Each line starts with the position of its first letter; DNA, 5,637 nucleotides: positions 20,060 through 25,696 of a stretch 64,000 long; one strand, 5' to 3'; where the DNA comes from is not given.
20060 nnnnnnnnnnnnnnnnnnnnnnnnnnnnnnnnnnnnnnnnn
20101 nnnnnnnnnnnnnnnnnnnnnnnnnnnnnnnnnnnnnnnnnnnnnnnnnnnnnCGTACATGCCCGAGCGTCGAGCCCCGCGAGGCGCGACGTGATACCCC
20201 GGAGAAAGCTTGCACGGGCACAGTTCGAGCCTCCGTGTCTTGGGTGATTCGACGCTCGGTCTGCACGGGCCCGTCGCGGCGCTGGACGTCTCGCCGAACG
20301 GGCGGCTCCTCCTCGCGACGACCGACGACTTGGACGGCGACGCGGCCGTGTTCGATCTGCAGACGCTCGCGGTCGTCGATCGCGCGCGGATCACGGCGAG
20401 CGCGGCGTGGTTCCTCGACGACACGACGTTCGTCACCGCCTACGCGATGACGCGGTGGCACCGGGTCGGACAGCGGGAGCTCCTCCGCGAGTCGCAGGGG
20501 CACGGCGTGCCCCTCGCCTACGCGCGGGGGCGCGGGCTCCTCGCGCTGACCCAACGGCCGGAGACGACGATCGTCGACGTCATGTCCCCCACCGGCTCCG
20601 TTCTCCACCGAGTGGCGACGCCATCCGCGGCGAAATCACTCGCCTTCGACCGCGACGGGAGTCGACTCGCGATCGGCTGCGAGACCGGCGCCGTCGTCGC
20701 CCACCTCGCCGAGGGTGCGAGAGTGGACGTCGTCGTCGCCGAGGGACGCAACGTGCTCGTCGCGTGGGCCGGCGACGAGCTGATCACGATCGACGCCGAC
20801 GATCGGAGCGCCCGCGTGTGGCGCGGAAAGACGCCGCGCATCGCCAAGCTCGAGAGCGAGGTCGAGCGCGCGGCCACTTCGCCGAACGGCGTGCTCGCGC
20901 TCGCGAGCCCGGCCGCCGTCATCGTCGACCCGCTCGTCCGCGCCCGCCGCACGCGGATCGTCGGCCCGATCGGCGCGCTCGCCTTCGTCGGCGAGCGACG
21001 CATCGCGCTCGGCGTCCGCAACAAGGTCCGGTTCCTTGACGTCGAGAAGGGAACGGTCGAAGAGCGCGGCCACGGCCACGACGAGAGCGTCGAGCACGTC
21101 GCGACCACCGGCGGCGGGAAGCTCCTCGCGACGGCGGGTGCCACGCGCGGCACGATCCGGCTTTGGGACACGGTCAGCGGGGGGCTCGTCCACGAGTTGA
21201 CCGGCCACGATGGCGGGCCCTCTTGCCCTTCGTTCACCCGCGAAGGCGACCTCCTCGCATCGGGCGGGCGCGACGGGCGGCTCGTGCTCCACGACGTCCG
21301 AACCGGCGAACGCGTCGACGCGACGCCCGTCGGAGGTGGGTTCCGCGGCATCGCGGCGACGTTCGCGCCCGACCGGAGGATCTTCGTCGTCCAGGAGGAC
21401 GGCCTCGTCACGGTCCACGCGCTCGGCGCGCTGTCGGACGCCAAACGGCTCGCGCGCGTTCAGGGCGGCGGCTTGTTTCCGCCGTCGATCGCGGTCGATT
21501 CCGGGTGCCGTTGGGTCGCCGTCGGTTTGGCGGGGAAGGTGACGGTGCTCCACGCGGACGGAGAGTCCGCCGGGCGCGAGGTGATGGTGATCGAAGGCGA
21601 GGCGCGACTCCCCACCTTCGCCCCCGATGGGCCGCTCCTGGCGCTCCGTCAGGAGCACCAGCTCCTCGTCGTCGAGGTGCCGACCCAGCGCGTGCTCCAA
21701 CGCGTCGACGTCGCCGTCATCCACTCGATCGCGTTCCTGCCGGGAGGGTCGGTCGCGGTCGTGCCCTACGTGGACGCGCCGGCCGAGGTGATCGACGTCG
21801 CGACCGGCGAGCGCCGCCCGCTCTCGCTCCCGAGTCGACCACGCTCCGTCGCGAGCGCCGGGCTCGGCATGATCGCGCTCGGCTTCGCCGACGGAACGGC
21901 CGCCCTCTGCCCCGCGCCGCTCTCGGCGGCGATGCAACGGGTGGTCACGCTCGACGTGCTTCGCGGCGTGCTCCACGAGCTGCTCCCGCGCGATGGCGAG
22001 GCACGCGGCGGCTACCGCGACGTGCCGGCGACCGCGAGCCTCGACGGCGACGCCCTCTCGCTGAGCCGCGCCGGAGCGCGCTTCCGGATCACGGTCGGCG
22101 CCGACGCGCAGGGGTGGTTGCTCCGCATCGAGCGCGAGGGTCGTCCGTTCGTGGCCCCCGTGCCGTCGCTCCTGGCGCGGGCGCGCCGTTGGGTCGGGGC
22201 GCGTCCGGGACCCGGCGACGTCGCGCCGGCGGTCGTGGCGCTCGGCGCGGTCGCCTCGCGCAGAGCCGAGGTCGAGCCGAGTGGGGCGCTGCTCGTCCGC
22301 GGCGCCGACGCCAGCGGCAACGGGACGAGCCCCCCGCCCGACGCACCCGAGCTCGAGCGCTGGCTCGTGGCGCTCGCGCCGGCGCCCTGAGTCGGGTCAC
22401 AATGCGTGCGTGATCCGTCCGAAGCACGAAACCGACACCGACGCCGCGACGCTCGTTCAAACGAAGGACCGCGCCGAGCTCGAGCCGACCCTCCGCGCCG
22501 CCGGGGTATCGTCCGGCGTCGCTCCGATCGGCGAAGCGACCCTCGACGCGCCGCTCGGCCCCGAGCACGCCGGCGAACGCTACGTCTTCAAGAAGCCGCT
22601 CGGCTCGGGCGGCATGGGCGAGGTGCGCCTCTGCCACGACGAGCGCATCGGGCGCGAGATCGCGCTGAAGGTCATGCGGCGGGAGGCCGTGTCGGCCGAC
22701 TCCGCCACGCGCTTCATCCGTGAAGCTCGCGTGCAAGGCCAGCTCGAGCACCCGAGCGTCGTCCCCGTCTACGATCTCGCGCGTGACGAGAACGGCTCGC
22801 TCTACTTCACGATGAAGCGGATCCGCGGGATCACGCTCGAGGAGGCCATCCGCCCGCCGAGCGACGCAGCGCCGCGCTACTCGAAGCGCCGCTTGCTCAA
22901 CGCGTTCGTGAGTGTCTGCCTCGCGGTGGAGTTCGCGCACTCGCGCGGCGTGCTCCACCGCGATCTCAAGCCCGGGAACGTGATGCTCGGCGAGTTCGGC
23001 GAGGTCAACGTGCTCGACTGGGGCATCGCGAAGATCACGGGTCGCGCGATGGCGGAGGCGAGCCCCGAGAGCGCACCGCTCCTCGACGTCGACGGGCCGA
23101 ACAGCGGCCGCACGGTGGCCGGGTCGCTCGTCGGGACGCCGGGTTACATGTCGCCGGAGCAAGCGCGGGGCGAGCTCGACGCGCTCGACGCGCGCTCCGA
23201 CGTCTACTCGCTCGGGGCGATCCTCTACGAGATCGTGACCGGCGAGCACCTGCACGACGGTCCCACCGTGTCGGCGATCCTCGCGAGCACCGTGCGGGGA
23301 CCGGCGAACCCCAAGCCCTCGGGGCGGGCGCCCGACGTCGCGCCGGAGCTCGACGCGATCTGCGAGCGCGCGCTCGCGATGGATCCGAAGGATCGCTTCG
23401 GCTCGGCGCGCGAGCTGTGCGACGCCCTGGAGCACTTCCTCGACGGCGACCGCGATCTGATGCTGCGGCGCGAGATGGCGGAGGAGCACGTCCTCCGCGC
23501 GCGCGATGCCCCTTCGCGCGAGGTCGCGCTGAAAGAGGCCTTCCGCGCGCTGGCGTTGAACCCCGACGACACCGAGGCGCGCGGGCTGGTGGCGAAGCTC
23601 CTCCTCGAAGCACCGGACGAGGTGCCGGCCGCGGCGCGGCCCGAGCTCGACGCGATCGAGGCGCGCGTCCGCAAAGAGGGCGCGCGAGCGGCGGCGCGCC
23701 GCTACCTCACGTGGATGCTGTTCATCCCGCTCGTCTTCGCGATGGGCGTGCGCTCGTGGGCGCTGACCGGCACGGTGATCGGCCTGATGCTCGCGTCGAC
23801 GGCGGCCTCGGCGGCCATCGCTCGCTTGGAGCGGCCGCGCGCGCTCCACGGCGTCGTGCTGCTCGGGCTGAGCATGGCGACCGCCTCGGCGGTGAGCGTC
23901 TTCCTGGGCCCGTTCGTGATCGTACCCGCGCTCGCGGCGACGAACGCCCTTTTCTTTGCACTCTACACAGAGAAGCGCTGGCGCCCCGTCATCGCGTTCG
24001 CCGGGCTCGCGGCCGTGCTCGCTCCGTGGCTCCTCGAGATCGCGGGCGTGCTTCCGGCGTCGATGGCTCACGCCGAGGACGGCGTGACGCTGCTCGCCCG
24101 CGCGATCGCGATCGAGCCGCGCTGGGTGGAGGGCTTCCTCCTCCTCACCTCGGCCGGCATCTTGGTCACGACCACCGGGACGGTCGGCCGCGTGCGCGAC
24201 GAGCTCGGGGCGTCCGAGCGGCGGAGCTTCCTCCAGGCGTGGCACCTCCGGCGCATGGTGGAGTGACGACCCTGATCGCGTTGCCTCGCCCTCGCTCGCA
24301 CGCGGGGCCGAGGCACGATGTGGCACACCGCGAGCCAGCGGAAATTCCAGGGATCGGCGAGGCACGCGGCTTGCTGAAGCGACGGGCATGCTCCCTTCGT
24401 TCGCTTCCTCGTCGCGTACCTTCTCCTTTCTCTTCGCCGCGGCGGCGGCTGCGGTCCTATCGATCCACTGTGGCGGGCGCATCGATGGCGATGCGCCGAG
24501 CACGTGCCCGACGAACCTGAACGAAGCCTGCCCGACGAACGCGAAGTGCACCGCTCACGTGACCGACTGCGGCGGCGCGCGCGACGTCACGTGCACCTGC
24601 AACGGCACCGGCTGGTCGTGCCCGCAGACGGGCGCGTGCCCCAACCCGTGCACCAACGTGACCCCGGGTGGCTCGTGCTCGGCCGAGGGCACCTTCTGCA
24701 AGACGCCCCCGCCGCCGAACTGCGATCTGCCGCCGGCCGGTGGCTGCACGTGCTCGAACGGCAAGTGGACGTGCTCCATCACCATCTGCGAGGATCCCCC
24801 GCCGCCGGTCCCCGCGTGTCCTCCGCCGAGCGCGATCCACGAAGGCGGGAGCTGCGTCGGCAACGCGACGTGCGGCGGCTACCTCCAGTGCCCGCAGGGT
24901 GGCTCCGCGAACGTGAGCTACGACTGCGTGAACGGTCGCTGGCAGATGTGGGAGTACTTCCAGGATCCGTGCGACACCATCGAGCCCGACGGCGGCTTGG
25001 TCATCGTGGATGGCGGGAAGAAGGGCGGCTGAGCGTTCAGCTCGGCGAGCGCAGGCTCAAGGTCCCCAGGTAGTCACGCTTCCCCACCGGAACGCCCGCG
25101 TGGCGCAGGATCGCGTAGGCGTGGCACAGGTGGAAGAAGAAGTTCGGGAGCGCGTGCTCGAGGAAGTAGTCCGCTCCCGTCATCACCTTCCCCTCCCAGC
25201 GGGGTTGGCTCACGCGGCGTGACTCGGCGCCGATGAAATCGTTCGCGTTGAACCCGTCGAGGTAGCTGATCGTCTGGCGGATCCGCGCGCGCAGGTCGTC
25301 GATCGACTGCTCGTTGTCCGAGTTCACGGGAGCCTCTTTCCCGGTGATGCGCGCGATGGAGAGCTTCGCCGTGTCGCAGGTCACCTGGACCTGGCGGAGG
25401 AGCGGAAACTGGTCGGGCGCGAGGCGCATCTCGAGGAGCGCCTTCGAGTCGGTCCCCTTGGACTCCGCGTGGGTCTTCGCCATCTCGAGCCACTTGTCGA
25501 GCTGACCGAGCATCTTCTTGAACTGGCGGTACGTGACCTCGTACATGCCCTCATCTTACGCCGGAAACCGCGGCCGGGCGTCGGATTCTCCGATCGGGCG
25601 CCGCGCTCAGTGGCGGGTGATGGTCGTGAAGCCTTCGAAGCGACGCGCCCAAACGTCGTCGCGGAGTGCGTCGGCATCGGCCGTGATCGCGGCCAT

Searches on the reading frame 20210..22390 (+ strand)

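Call 35: search_protein_families(library=pfam, proteins=[window:20210-22390:+], max_evalue=0.001)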
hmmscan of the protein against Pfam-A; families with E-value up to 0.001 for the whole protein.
window:20210-22390:+ (726 aa): 17 families
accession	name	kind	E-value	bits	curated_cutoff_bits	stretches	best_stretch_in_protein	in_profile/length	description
PF25174.1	Beta-prop_THOC3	-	1e-19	71.1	305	1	270-513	23-266/272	THOC3 beta-propeller domain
PF25173.1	Beta-prop_WDR3_1st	-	1.5e-14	54.6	154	1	264-367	2-104/184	WDR3 first beta-propeller domain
PF24814.1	WD40_Prp19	-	3.7e-13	49.6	320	1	268-400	26-159/281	Prp19 WD40 domain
PF00400.38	WD40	-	1.4e-12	48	27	0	326-362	3-39/39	WD domain, G-beta repeat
PF12894.13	ANAPC4_WD40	-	1.9e-12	47.7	22.9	0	288-339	35-85/91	Anaphase-promoting complex subunit 4 WD40 domain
PF24807.1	WD40_CDC20-Fz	-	1.9e-11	44.3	200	1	261-367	19-124/292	CDC20/Fizzy WD40 domain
PF23414.1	Beta-prop_EML_2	-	9.6e-10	38.7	90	0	304-406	11-111/266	Echinoderm microtubule-associated protein second beta-propeller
PF25175.1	Beta-prop_WDR5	-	1e-07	32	250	1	277-376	38-136/296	WDR5 beta-propeller domain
PF24817.1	WD40_WDHD1_1st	-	3.6e-07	30.1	109.9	1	256-371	51-165/291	WDHD1 first WD40 domain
PF25047.1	Beta-prop_TEP1_2nd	-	9.4e-07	28.7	89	1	328-366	84-122/255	TEP-1 second beta-propeller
PF25172.1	Beta-prop_WDR3_2nd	-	9.6e-07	28.7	140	0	281-361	207-286/293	WDR3 second beta-propeller domain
PF25171.1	Beta-prop_WDR36-Utp21_1st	-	1.3e-05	25.2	80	1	310-375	126-191/266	WDR36/Utp21 first beta-propeller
PF23389.1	Beta-prop_WDR19_1st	-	3.8e-05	23.3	27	0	118-163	18-63/325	WDR19 first beta-propeller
PF24796.1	WDR55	-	0.00019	21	200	0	271-367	75-170/296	WDR55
PF25391.1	WD40_Gbeta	-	0.00066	19.2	150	0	275-365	168-257/340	G protein beta WD-40 repeat protein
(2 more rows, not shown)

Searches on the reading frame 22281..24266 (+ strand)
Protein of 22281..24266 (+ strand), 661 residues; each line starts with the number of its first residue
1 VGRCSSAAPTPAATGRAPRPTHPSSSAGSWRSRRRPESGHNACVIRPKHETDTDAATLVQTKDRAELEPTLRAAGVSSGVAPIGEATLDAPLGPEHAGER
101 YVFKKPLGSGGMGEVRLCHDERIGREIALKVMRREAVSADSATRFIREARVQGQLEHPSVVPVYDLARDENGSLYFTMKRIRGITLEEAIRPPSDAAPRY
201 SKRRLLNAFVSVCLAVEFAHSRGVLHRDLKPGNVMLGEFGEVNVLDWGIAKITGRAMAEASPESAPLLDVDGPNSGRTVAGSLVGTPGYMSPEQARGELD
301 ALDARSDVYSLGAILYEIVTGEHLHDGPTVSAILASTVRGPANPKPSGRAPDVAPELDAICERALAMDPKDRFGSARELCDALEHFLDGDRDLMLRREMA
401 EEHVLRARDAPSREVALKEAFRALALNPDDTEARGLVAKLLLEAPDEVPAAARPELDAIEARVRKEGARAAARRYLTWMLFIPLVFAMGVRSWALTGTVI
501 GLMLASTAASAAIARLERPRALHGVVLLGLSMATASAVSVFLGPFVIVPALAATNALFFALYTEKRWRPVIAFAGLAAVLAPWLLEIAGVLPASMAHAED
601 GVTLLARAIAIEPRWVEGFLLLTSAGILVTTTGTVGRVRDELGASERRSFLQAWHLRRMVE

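Call 35: search_protein_families(library=pfam, proteins=[window:22281-24266:+], max_evalue=0.001)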
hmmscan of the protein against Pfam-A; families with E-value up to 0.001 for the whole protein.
window:22281-24266:+ (661 aa): 4 families
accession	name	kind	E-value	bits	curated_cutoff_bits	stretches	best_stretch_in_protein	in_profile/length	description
PF00069.31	Pkinase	-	4.7e-40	138.1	31.7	1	101-379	1-257/263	Protein kinase domain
PF07714.23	PK_Tyr_Ser-Thr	-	9.9e-22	77.9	23.1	1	103-253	3-152/258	Protein tyrosine and serine/threonine kinase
PF01636.29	APH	-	0.00012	22.3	23.2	0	220-252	166-199/239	Phosphotransferase enzyme family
PF03109.22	ABC1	-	0.00043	19.9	22.9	1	167-251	136-215/244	ABC1 atypical kinase-like domain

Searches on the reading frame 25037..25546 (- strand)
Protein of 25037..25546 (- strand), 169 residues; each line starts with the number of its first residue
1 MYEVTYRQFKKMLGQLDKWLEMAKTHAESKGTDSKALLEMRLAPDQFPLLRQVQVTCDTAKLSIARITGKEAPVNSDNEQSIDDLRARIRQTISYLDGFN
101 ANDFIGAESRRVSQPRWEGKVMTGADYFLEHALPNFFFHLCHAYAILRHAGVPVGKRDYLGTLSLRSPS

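Call 4: search_protein_families(library=pfam, proteins=[window:25037-25546:-], max_evalue=0.01)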
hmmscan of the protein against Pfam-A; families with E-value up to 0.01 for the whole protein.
window:25037-25546:- (169 aa): 1 family
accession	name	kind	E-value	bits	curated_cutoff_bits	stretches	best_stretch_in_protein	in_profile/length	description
PF09351.15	DUF1993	-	8.2e-54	182.4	23.4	1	1-160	1-161/161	Domain of unknown function (DUF1993)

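Call 5: search_protein_families(library=ncbifam, proteins=[window:25037-25546:-], max_evalue=0.01)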
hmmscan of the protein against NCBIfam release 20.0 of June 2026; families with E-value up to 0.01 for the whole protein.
window:25037-25546:- (169 aa): 0 families
